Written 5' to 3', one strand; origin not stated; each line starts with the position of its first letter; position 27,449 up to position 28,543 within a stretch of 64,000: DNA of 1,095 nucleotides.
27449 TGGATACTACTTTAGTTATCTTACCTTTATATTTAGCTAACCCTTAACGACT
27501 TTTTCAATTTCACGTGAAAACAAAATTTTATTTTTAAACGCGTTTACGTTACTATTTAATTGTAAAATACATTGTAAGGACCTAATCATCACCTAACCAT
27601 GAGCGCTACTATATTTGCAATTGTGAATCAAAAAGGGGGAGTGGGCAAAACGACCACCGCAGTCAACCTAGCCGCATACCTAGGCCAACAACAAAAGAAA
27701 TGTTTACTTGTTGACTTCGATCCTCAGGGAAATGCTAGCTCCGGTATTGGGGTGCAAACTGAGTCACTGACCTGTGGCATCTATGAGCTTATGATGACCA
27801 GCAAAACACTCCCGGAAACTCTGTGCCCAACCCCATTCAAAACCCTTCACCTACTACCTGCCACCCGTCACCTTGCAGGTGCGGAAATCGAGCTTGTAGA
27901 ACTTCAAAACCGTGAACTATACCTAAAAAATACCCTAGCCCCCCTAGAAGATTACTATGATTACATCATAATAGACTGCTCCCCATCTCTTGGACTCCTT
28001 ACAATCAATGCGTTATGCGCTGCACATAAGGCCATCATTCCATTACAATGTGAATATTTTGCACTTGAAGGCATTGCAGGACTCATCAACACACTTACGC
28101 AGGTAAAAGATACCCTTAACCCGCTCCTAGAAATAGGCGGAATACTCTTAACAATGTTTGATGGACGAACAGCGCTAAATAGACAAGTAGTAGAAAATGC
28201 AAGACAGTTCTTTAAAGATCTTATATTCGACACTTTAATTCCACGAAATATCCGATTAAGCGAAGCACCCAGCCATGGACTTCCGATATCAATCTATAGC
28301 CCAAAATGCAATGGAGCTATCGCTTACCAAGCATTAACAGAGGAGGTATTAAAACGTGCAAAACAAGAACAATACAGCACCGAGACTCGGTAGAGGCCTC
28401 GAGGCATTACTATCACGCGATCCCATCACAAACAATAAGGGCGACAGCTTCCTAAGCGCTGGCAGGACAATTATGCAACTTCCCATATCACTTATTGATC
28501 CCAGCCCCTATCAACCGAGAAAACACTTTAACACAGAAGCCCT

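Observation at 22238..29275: Dense cluster of six parS palindromes around parAB, two of them embedded in addB and addA in different reading frames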

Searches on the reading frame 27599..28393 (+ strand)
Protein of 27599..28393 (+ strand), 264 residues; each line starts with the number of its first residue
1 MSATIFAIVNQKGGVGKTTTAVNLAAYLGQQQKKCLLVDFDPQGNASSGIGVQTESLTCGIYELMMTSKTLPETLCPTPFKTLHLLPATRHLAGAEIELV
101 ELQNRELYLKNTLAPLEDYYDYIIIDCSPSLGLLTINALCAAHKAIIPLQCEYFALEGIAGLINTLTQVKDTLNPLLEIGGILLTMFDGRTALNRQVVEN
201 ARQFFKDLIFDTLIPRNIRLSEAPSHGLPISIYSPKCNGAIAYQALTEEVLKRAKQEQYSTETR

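Call 6: search_protein_families(library=pfam, proteins=[window:27599-28393:+])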
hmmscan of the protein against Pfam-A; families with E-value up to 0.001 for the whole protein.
window:27599-28393:+ (264 aa): 8 families
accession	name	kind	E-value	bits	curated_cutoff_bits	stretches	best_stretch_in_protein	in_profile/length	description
PF13614.12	AAA_31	-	1.3e-62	211.3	27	1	4-179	2-177/177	AAA domain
PF01656.29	CbiA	-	2.2e-27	95.9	25.4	1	7-230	2-125/125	CobQ/CobB/MinD/ParA nucleotide binding domain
PF06564.18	CBP_BcsQ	-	1.4e-08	35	21.3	1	7-248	5-231/234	Cellulose biosynthesis protein BcsQ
PF10609.15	ParA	-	5.5e-08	33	27.1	1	5-45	5-45/246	NUBPL iron-transfer P-loop NTPase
PF02374.21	ArsA_ATPase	-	1.8e-07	31.1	24.3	1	8-47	5-44/305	Anion-transporting ATPase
PF09140.17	MipZ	-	5.4e-06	26.3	20.7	0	7-42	4-39/262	ATPase MipZ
PF00142.24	Fer4_NifH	-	1.7e-05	24.9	25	1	10-47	6-43/271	4Fe-4S iron sulfur cluster binding proteins, NifH/frxC family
PF00448.28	SRP54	-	2.7e-05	24.3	22.7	0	14-41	11-38/196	SRP54-type protein, GTPase domain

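Call 9: find_encoding_contigs(protein=window:27599-28393:+, flank=10000, max_places=10)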
Protein window:27599-28393:+ (264 aa): 2 contigs read that carry it; 1 place shown.
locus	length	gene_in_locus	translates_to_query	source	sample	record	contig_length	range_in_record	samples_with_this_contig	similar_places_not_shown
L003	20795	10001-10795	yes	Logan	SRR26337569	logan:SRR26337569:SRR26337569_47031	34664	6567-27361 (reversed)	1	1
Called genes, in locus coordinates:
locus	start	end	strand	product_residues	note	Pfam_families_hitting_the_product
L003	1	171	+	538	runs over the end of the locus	PF01541:GIY-YIG, PF27096:UvrC_M, PF02151:UVR, PF22920:UvrC_RNaseH, PF08459:UvrC_RNaseH_dom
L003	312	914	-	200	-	PF00255:GSHPx, PF00578:AhpC-TSA (faint)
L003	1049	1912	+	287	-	PF06574:FAD_syn, PF01687:Flavokinase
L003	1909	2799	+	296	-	PF01040:UbiA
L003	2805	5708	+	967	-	PF12705:PDDEXK_1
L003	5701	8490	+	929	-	PF00580:UvrD-helicase, PF01443:Viral_helicase1 (faint), PF13245:AAA_19, PF13361:UvrD_C, PF13538:UvrD_C_2 (faint)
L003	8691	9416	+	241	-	-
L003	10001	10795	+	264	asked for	PF00142:Fer4_NifH (faint), PF01656:CbiA, PF02374:ArsA_ATPase (weak), PF06564:CBP_BcsQ (weak), PF09140:MipZ (faint), PF10609:ParA (weak), PF13614:AAA_31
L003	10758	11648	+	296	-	PF02195:ParB_N, PF17762:HTH_ParB, PF23552:ParB_C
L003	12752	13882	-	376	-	PF01966:HD, PF13286:HD_assoc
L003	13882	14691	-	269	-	PF25025:EF-Ts_N (weak), PF00889:EF_TS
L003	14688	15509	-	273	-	PF00318:Ribosomal_S2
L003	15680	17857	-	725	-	PF07833:Cu_amine_oxidN1 (faint), PF01520:Amidase_3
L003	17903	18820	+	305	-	PF02749:QRPTase_N, PF01729:QRPTase_C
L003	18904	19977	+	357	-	PF02547:Queuosine_synth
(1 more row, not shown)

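Call 39: search_protein_families(library=ncbifam, proteins=[window:27599-28393:+])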
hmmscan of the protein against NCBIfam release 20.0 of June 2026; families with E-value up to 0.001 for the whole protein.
window:27599-28393:+ (264 aa): 24 families
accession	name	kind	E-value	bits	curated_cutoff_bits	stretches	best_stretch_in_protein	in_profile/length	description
NF041546.1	ParA_partition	equivalog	8.1e-26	90.8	180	2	5-53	1-49/203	ParA family partition ATPase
TIGR03453.1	partition_RepA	equivalog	3.7e-24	85.3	348.45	1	5-211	106-331/387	plasmid partitioning protein RepA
NF041283.1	PrgP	equivalog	2.1e-23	83.1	400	1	6-236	5-244/297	ParA superfamily DNA segregation protein PrgP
NF010443.0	PRK13869.1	subfamily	2.2e-20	72.8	446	1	5-207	123-344/405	plasmid-partitioning protein RepA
TIGR01969.1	minD_arch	subfamily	3.2e-17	62.5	201.75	1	5-256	2-236/251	cell division ATPase MinD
TIGR03371.1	cellulose_yhjQ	equivalog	1.5e-13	50.8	157.85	1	5-247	3-238/246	cellulose biosynthesis protein BcsQ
TIGR01007.1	eps_fam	subfamily_domain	2.9e-13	49.8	108.05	1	5-138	19-145/204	polysaccharide biosynthesis tyrosine autokinase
TIGR01968.1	minD_bact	equivalog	3.1e-13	49.7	212.9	1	4-253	2-239/261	septum site-determining protein MinD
NF010259.0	PRK13705.1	equivalog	4.5e-13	48.9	725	1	4-159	107-274/388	plasmid-partitioning protein SopA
TIGR03018.1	pepcterm_TyrKin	hypoth_equivalog_domain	9.3e-10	38.2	230.65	1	8-139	40-168/207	XrtA-associated tyrosine autokinase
NF047398.1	AAA_KGGVGR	domain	5.6e-08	33.3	90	1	5-43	4-42/190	KGGVGR-motif variant AAA ATPase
NF041136.1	MrpORP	equivalog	6.1e-08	32.3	450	1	6-45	8-47/365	iron-sulfur cluster carrier protein MrpORP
TIGR00345.1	GET3_arsA_TRC40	subfamily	4.3e-07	29.7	135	1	10-47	3-40/299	TRC40/GET3/ArsA family transport-energizing ATPase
NF033200.1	F430_CfbC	exception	4.5e-07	29.5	402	1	10-48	6-44/260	Ni-sirohydrochlorin a,c-diamide reductive cyclase ATP-dependent reductase subunit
TIGR01287.1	nifH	equivalog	8.6e-07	28.5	394.35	1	10-49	6-45/275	nitrogenase iron protein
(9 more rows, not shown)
